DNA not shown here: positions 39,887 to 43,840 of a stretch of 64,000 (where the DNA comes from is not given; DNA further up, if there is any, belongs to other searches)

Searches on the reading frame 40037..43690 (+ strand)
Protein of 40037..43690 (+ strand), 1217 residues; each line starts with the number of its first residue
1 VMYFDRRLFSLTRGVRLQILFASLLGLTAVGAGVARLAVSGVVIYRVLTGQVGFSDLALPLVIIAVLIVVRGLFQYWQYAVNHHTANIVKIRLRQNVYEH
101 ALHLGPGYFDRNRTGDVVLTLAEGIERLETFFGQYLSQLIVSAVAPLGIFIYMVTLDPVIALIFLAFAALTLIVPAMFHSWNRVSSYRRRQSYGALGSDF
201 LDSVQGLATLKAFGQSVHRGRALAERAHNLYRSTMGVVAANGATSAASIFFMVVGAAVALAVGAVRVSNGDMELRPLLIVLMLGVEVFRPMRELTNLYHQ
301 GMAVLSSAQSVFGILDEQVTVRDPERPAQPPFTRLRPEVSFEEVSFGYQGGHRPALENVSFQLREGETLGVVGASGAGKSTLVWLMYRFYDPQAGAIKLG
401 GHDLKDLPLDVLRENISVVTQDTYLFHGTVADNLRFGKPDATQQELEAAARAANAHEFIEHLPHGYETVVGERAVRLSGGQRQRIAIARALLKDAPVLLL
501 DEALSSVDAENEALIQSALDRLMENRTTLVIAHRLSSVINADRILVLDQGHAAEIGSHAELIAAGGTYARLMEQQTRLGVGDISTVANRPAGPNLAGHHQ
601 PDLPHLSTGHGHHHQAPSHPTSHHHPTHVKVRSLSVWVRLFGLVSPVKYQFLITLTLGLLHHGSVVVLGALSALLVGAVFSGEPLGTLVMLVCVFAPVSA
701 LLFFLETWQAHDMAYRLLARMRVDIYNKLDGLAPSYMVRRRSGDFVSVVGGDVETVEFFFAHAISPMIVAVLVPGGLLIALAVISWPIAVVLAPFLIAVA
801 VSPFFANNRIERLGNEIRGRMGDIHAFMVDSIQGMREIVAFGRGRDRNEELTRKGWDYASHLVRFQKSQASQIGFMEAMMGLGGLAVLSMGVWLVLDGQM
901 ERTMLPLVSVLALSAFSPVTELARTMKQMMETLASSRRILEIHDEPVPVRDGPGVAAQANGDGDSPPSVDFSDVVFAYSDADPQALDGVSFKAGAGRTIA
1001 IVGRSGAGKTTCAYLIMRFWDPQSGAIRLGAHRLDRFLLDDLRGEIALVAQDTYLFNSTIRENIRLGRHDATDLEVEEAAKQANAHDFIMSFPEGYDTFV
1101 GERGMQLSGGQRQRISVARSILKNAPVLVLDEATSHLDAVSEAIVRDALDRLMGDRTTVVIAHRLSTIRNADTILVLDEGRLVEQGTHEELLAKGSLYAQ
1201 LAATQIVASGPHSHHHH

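Call 68: search_protein_families(library=pfam, proteins=[window:40037-43690:+], max_evalue=0.00001)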
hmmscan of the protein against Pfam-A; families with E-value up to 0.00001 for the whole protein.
window:40037-43690:+ (1217 aa): 3 families
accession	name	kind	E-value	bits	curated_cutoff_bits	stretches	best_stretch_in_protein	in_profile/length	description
PF00005.33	ABC_tran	-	5.8e-64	215.2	25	2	356-504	1-136/137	ABC transporter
PF00664.28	ABC_membrane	-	3.3e-53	181.6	28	2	44-283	25-266/274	ABC transporter transmembrane region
PF02463.25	SMC_N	-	5.2e-12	46.1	40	0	1106-1175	136-209/220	RecF/RecN/SMC N terminal domain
